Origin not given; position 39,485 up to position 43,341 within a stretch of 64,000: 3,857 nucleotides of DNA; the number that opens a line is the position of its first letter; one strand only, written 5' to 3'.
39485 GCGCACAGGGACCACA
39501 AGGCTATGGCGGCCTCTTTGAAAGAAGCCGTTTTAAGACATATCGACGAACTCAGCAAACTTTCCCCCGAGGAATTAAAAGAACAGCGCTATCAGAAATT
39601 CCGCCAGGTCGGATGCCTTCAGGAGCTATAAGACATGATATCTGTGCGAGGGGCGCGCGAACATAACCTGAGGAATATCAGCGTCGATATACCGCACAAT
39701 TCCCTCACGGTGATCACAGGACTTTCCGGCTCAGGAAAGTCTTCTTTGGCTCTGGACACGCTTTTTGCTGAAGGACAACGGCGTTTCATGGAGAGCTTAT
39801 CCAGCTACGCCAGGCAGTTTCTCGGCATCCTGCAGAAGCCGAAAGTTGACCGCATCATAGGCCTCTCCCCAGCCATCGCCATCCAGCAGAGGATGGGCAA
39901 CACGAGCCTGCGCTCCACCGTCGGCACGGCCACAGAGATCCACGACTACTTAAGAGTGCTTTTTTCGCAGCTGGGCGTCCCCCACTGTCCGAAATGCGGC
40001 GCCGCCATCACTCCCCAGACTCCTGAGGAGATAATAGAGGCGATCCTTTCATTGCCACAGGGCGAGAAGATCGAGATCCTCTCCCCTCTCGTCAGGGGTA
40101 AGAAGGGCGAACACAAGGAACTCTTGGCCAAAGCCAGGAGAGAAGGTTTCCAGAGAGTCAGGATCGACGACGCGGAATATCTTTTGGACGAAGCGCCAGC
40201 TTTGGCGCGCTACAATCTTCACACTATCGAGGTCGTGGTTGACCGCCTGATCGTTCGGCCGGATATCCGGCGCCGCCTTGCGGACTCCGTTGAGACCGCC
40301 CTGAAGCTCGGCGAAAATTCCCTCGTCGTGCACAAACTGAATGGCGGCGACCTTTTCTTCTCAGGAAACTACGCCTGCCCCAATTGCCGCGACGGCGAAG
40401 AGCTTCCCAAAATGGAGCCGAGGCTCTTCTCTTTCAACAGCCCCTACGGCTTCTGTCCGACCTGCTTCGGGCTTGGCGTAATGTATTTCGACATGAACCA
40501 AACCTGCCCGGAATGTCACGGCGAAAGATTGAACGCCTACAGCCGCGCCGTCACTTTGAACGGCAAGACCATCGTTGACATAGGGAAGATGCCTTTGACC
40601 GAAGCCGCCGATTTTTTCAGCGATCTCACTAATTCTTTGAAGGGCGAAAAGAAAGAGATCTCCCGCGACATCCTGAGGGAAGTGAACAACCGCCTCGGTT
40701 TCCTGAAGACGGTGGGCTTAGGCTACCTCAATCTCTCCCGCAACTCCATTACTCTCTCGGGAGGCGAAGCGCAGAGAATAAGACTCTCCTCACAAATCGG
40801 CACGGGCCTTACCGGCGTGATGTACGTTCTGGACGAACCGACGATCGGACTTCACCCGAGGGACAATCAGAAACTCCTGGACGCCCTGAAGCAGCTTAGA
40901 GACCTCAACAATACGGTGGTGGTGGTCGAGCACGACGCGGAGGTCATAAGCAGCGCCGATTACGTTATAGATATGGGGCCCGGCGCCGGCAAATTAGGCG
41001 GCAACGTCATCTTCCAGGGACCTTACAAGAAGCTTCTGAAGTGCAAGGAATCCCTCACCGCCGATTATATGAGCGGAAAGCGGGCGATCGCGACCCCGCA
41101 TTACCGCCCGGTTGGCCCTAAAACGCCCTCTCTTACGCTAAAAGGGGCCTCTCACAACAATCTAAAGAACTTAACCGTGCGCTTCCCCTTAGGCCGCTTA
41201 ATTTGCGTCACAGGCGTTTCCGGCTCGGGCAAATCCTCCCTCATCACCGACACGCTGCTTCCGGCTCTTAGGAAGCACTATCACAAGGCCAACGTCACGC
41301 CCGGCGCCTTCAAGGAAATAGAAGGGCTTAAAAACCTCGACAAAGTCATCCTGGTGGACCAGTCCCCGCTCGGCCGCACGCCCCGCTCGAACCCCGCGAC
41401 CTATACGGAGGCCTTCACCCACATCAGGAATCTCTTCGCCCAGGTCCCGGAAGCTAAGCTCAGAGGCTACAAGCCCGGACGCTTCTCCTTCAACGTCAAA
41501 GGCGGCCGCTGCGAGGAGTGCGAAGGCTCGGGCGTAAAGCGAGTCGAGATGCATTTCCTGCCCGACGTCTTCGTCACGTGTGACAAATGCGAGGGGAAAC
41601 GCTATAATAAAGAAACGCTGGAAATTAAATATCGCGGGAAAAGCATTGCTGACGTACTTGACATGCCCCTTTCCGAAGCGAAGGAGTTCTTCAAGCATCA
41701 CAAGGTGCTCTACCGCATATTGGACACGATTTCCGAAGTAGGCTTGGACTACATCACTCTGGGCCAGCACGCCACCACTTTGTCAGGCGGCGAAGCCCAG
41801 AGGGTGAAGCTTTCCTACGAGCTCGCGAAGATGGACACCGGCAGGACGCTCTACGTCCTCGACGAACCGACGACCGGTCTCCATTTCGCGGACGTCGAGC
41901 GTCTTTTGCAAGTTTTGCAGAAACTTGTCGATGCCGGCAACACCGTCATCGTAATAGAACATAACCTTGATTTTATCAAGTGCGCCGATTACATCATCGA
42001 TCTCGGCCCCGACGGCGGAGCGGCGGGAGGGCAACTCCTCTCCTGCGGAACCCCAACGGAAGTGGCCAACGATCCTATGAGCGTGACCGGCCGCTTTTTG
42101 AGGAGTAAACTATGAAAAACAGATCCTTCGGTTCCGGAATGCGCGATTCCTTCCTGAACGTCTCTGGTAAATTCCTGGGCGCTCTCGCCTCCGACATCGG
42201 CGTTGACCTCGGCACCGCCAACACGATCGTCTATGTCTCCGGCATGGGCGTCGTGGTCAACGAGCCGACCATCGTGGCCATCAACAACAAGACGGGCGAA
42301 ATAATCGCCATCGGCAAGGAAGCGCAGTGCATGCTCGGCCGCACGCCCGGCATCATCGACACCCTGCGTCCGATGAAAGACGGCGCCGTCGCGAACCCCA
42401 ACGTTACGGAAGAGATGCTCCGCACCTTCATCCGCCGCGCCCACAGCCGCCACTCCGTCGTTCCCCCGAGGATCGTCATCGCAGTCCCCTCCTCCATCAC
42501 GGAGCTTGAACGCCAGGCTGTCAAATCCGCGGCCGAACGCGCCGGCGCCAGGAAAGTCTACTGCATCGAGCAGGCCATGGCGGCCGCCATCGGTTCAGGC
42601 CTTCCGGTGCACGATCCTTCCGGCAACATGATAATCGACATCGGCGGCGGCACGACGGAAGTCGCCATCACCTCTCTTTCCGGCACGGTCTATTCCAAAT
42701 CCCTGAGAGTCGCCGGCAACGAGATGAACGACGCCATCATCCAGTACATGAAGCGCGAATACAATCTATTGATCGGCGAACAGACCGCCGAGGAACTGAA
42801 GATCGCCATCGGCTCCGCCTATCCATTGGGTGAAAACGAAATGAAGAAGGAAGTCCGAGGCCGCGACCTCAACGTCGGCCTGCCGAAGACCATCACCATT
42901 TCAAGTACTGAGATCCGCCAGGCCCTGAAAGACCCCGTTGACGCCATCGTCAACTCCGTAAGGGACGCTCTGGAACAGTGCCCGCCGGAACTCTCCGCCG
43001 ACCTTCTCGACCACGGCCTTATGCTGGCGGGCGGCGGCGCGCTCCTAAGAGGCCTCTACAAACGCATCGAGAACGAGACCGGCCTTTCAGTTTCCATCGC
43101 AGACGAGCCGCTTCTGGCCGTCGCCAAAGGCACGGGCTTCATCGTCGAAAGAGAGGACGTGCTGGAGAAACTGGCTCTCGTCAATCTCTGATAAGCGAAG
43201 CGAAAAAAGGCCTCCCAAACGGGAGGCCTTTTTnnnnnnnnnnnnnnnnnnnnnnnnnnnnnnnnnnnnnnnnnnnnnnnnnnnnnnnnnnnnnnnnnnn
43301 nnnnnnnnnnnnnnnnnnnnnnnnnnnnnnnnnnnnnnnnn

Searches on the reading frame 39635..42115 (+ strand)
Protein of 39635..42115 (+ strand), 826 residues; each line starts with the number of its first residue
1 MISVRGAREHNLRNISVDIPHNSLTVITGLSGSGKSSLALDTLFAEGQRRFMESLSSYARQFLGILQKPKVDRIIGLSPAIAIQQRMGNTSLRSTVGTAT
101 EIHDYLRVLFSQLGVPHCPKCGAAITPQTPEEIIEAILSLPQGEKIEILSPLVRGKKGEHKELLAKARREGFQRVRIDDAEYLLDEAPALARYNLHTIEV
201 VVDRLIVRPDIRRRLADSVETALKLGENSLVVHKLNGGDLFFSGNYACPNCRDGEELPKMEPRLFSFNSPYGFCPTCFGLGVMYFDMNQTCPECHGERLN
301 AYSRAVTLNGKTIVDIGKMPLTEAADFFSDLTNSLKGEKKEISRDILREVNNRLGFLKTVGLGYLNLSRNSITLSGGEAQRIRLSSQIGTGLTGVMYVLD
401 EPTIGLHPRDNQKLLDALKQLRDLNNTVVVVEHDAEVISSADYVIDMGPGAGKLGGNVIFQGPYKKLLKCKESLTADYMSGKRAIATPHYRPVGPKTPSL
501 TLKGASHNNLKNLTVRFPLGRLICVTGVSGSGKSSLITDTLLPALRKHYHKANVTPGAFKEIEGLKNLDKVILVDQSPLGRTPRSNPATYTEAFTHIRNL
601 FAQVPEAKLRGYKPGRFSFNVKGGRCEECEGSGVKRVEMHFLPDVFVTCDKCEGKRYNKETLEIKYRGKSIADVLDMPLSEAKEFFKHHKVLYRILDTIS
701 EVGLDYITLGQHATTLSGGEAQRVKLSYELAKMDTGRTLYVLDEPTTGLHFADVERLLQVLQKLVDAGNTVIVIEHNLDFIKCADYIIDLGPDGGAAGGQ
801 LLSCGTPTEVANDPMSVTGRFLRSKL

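Call 10: search_protein_families(library=pfam, proteins=[window:39635-42115:+], max_evalue=0.001)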
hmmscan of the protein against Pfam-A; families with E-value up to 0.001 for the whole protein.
window:39635-42115:+ (826 aa): 14 families
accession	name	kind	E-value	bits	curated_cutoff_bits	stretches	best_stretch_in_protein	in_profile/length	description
PF17760.6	UvrA_inter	-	1.4e-37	128.3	23.3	1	128-234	1-107/109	UvrA interaction domain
PF00005.33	ABC_tran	-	1.1e-17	65.3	25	1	687-747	80-137/137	ABC transporter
PF02463.25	SMC_N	-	1.8e-11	44.3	40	0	708-788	135-209/220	RecF/RecN/SMC N terminal domain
PF20703.3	nSTAND1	-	5.9e-10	39.8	27.1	1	515-556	28-76/379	Novel STAND NTPase 1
PF13191.12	AAA_16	-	2.5e-09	38.3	32.6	0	520-568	24-64/167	AAA ATPase domain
PF13555.12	AAA_29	-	4.3e-08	33.2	27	0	16-42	16-44/61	P-loop containing region of AAA domain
PF13304.12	AAA_21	-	5.2e-08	33.8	27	0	723-773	244-295/304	AAA domain, putative AbiEii toxin, Type IV TA system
PF13175.12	AAA_15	-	1.9e-06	28.2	32.1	0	343-430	291-365/374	AAA ATPase domain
PF00684.25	DnaJ_CXXCXGXG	-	1.3e-05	25.7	32.7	0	625-656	17-51/65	DnaJ central domain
PF13401.12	AAA_22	-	1.4e-05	25.8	27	0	22-137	5-75/130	AAA domain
PF03193.22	RsgA_GTPase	-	6.1e-05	23.3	30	0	498-543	85-128/174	RsgA GTPase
PF13476.12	AAA_23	-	0.00011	23.3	27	0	4-38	4-35/201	AAA domain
PF25201.1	nSTAND6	-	0.0002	21.8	27.7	0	510-549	8-47/148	Novel STAND NTPase 6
PF13481.12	AAA_25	-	0.00028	21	27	0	18-43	29-54/195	AAA domain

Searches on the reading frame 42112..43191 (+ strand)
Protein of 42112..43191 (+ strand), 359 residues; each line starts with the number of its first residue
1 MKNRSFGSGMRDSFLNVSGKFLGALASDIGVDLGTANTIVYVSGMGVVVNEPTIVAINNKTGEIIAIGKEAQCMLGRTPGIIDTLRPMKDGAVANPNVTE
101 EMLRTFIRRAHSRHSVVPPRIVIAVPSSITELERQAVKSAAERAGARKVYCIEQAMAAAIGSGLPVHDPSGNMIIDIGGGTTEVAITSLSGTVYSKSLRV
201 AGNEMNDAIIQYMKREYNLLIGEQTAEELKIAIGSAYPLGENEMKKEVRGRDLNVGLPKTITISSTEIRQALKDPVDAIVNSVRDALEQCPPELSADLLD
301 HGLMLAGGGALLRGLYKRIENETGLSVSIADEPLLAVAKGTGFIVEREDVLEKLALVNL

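Call 10: search_protein_families(library=pfam, proteins=[window:42112-43191:+], max_evalue=0.001)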
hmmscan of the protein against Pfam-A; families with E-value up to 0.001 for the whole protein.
window:42112-43191:+ (359 aa): 6 families
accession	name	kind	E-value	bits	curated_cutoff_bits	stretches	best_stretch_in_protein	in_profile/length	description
PF06723.19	MreB_Mbl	-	1.4e-135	451.8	27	1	27-350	2-324/327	MreB/Mbl protein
PF00022.25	Actin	-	3.9e-12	45.9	27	2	52-216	31-190/410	Actin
PF00012.26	HSP70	-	4.1e-11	42.2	20.6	1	118-217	133-238/599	Hsp70 protein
PF14450.12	FtsA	-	5.3e-11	43.4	31.8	1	174-336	2-123/127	Cell division protein FtsA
PF11104.14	PilM_2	-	1.5e-07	31.1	27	0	303-331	278-306/340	Type IV pilus assembly protein PilM;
PF08841.16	DDR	-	0.00054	19.5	24.6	0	140-212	104-174/328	Diol dehydratase reactivase ATPase-like domain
